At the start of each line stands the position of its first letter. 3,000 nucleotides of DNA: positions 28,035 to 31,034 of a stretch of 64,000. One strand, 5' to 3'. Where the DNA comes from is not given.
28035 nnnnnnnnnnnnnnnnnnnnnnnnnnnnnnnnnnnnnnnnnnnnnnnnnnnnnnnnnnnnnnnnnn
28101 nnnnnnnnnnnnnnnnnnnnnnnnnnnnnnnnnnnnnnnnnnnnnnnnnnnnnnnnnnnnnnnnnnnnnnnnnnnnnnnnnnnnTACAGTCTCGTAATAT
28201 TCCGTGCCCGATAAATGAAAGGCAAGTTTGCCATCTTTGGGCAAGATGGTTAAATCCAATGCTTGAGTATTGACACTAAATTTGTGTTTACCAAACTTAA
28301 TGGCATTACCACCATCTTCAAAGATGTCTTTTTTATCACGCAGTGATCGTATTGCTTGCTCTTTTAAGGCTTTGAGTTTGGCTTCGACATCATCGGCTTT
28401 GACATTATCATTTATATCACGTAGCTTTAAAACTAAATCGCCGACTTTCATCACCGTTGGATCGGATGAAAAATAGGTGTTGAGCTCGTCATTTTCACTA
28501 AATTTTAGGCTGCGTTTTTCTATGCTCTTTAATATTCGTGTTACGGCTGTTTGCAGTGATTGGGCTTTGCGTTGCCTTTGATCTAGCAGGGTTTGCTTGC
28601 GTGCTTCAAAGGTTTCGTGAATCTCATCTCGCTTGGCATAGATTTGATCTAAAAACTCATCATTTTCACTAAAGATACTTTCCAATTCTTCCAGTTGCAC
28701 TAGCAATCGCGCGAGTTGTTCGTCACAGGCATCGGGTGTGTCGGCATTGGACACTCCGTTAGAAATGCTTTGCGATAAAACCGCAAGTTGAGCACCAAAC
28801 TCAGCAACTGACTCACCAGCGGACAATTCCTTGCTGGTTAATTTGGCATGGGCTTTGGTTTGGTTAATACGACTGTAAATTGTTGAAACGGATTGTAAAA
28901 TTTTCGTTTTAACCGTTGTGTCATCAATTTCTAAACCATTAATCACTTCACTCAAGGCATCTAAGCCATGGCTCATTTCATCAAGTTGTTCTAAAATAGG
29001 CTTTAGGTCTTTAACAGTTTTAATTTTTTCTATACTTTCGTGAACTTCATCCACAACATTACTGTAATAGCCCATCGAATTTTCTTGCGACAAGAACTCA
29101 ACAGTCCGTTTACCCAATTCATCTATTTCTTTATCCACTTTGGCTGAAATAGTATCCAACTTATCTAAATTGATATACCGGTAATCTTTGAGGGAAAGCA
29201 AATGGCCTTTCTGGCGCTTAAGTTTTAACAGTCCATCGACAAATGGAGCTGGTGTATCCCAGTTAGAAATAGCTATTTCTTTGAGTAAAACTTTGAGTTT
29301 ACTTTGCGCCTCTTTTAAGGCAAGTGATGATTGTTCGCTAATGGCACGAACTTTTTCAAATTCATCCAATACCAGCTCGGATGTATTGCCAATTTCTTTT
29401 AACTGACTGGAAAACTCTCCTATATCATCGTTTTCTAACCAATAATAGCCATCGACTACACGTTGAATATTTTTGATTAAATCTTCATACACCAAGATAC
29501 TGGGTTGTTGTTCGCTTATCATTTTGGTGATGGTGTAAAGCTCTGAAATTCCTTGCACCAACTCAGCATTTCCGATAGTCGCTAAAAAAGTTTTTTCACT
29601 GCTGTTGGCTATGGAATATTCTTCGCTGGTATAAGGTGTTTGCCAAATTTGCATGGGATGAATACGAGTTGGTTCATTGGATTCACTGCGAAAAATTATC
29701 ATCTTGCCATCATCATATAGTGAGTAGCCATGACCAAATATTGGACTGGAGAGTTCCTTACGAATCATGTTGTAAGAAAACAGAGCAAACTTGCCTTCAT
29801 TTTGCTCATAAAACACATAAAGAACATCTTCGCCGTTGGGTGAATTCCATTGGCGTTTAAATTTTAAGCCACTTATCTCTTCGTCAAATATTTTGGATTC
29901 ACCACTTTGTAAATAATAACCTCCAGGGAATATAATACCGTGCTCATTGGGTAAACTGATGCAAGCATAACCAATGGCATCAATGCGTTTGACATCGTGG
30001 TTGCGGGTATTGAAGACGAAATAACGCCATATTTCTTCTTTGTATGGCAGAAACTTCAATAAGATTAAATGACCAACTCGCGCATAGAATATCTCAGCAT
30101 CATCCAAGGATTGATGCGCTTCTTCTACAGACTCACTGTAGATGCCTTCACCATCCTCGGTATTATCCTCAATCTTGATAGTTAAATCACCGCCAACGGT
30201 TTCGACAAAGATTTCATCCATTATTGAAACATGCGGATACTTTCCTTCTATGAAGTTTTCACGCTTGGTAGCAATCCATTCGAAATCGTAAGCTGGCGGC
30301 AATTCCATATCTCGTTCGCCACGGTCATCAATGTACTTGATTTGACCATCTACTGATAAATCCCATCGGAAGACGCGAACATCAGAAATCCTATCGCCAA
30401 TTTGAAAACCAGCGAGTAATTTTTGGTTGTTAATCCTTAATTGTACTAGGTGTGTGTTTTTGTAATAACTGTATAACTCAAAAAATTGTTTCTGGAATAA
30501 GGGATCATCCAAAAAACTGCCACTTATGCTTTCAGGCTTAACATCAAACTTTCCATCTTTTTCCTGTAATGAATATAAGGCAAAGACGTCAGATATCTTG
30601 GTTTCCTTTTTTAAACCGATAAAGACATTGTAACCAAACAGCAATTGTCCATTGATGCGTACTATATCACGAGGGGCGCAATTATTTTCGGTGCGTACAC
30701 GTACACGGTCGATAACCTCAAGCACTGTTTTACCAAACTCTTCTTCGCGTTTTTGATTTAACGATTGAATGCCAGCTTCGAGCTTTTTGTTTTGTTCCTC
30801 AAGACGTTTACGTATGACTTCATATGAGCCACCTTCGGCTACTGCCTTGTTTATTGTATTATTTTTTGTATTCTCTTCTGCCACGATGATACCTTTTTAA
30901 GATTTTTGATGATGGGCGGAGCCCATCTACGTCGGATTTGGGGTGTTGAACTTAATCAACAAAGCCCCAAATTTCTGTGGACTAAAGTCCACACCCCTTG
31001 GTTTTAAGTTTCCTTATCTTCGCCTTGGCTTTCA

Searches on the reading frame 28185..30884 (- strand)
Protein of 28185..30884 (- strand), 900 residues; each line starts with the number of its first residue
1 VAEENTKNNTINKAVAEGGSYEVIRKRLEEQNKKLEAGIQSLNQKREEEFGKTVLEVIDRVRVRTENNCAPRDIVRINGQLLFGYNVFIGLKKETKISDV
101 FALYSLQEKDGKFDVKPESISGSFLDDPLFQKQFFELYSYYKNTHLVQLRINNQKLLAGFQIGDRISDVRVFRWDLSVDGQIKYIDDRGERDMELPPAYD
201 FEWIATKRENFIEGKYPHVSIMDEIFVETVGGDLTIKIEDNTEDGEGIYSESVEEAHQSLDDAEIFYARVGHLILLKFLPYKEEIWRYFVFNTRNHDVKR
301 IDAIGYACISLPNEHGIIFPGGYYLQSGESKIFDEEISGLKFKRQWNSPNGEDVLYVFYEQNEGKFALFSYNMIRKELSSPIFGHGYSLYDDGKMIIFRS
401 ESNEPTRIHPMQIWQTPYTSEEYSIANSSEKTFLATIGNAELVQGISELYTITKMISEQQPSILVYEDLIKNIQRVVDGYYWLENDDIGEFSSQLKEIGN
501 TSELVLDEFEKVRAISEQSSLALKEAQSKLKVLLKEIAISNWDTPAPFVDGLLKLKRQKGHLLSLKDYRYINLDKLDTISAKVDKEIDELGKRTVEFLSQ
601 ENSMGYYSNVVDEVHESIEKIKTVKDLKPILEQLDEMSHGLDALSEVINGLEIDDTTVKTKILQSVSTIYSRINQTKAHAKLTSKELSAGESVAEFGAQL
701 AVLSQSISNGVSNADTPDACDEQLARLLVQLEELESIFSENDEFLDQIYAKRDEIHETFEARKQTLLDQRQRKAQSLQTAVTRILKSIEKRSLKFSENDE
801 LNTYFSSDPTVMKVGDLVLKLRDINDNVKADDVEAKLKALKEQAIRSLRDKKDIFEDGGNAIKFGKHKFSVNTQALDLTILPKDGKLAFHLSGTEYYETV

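Call 39: predict_structure(alignment_id=A2)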
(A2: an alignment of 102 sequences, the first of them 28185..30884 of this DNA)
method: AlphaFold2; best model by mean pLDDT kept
length: 900 residues; sequences in the alignment: 102
mean_pLDDT: 84.2   pTM: 0.59
mean pLDDT of the five models: 84.2, 82.9, 80.7, 79.6, 79.3
residues with pLDDT >= 90: 252; 70-90: 580; 50-70: 44; < 50: 24
segments of 3 or more residues with pLDDT < 50: 1-5, 853-864, 870-873
pLDDT, mean of each block of 10 residues (from residue 1): 52 74 90 94 89 87 85 86 81 80 88 87 91 90 85 90 81 87 90 81 92 85 87 81 64 87 92 93 93 89 93 90 88 84 88 90 84 88 88 86 80 90 72 83 92 85 86 92 85 94 90 86 91 87 83 89 88 89 90 86 81 84 79 84 81 80 85 86 76 77 85 85 90 82 83 90 88 87 90 85 89 91 86 90 81 47 48 59 76 70
secondary structure, 60 per line:
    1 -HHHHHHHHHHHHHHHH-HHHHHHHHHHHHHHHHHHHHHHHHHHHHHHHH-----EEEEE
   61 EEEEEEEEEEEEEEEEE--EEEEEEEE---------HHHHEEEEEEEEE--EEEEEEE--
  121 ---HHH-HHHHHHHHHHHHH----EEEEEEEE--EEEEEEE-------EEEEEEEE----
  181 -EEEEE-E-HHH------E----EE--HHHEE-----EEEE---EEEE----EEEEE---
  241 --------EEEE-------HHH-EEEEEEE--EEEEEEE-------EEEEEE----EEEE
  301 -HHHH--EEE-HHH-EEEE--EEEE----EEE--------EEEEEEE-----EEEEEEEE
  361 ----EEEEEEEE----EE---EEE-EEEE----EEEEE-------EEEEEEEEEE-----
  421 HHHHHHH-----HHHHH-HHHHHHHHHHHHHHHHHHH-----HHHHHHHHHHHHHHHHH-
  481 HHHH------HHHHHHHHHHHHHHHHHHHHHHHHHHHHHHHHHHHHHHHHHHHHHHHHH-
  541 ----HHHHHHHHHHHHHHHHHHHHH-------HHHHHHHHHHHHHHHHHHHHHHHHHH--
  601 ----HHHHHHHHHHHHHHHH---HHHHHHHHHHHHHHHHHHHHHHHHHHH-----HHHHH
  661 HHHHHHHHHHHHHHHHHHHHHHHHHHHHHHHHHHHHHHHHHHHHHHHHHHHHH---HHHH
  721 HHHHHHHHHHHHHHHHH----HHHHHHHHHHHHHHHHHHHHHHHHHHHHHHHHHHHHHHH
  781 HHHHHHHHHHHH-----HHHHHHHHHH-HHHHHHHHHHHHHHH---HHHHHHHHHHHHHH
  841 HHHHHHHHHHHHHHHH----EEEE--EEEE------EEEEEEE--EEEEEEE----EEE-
elements in order (helices of 4 or more, strands of 3 or more residues): H2-17 H19-50 E56-77 E80-87 H97-100 E101-109 E112-118 H128-140 E145-152 E155-161 E169-176 E182-186 E218-221 E225-228 E233-237 E249-252 E264-270 E273-279 E287-292 E297-300 H302-305 E308-310 E316-319 E322-325 E330-332 E341-347 E353-360 E365-372 E382-384 E386-389 E394-398 E406-415 H421-427 H433-437 H439-457 H463-479 H481-484 H491-539 H545-565 H573-598 H605-620 H624-650 H656-713 H717-737 H742-792 H798-807 H809-823 H827-856 E861-864 E867-870 E877-883 E886-892 E897-899
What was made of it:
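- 29640..30719 (-): Beta-propeller-like domain, residues 56-415. This is the core of Pfam DUF3686. About 28 strands in the AF2 model, pLDDT mostly 80-93 (call 39).
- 28317..29624 (-): Elongated helical arm, residues 421-856, with helices up to 58 residues. It contains DUF7902 (607-684). AF2 secondary structure (call 39).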

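Call 81: fold_search(model_id=the predicted structure, library=pdb)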
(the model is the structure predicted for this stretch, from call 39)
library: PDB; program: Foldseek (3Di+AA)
matches with E <= 10: 605; with E <= 0.001: 65
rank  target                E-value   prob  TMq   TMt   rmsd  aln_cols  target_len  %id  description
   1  8glv_DA               1.1e-06  1.00  0.14  0.04  38.2       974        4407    9  96-nm repeat unit of doublet microtubules from Chlamydomonas reinhardtii flagella (released 2023-05-31)
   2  12dl_HA               1.3e-06  1.00  0.16  0.34  15.9       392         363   11  Native structure of the cytoplasmic lattice (CPL) asymmetric unit from mouse MII eggs (released 2026-04-08)
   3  8tid_W                2.2e-06  0.98  0.10  0.09  168.3       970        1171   11  Combined linker domain of N-DRC and associated proteins Tetrahymena (released 2023-09-27)
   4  7k58_C                6.5e-06  0.94  0.10  0.03  49.0      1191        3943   10  Structure of outer-arm dyneins bound to microtubule with microtubule binding state 1(MTBS-1) (released 2021-09-29)
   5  8hmc_B                8.5e-06  0.98  0.11  0.10  34.0       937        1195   11  base module state 1 of Tetrahymena IFT-A (released 2023-06-14)
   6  8j07_i4               1.6e-05  1.00  0.15  0.13  188.3       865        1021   13  96nm repeat of human respiratory doublet microtubule and associated axonemal complexes (released 2023-07-26)
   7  7pi2_G                1.8e-05  1.00  0.15  0.34  15.8       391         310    9  PfCyRPA bound to monoclonal antibody Cy.003 Fab fragment (released 2022-02-09)
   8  9e2g_2C               3.2e-05  0.98  0.08  0.10  28.1       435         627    9  Cryo-EM structure of 48 nm repeat of microtubule doublet from T. brucei flagellum (released 2025-03-12)
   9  8snb_4B               3.4e-05  0.99  0.10  0.14  21.4       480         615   10  atomic model of sea urchin sperm doublet microtubule (48-nm periodicity) (released 2023-06-28)
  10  2bkl_A                4.8e-05  1.00  0.14  0.17  25.1       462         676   12  Structural and Mechanistic Analysis of Two Prolyl Endopeptidases: Role of Inter-Domain Dynamics in Catalysis and Speci (released 2005-03-09)
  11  9d5n_CH               6.5e-05  0.87  0.07  0.10  28.5       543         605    8  48-nm doublet microtubule from Trichomonas vaginalis strain G3 (released 2025-05-14)
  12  8qcb_C                8.4e-05  1.00  0.14  0.26  16.2       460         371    9  CryoEM structure of a S. Cerevisiae Ski2387 complex in the open state (released 2023-11-08)
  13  7pi3_H                9.6e-05  1.00  0.15  0.33  15.6       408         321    8  PfCyRPA bound to Fab fragments from monoclonal antibodies Cy.003, Cy.004 and Cy.007 (released 2022-02-09)
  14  8i7o_P1               1.2e-04  0.93  0.09  0.12  24.1       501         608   10  In situ structure of axonemal doublet microtubules in mouse sperm with 16-nm repeat (released 2023-10-11)
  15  8fo8_C                1.4e-04  1.00  0.15  0.07  19.4       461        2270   10  Cryo-EM structure of Rab29-LRRK2 complex in the LRRK2 dimer state (released 2024-01-03)
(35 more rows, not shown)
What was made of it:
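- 29640..30719 (-): Foldseek PDB hits are beta-propellers (CyRPA, PON1, the prolyl-oligopeptidase propeller, WD40 domains) at E 1e-5 to 1e-4 and TM about 0.3 (call 81).
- On Vps4-like ESCRT-III disassemblase: The N-terminus is a helix plus a propeller (calls 39, 81).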

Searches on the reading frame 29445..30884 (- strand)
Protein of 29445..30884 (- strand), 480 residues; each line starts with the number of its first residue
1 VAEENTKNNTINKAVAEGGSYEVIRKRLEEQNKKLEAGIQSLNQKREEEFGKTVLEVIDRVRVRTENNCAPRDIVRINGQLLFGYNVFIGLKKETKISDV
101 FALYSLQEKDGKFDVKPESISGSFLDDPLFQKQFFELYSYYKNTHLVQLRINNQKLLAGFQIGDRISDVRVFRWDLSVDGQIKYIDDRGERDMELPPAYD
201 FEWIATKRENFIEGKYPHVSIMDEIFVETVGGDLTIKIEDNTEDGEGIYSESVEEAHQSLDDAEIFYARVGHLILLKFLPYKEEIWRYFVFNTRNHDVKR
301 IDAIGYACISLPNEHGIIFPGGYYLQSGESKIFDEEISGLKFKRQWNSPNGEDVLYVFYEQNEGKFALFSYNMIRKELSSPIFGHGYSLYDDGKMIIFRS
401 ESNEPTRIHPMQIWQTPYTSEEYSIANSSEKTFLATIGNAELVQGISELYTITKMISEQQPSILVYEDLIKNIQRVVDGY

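Call 78: search_protein_representatives(protein=window:29445-30884:-)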
Query: 480 residues. Proteins with E-value up to 0.001 (for the whole library): 705; up to 1e-10: 529; up to 1e-30: 249. The best 150 are listed.
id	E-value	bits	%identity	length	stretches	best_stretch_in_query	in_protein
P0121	5.1e-186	635.6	57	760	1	5-480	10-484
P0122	4.7e-179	612.6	56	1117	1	10-480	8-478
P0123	8.9e-175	598.5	56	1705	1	9-480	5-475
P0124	3.2e-169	580.2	54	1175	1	3-480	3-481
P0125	4.4e-168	576.4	55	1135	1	17-480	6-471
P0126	1.1e-166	571.8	54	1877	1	12-480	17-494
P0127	3.9e-166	570.0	52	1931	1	17-480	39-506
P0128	9.9e-164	562.1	57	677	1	9-425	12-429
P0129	9.8e-163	558.8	52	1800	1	15-480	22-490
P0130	8.5e-162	555.7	52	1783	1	16-480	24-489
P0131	2.9e-160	550.7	54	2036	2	117-480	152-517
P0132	2.6e-159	547.5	51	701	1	11-480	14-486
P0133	6.6e-158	542.9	51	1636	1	6-480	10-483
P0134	1.7e-157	541.5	53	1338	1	18-479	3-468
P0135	5.0e-156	536.7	51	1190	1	7-479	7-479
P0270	2.4e-64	234.4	32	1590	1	15-455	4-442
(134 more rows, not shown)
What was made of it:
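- On DUF3686-DUF7902-AAA+ family (BacE; 'DNA repair ATPase' in NCBI): Full-length relatives are 1590-2036 aa (call 78).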
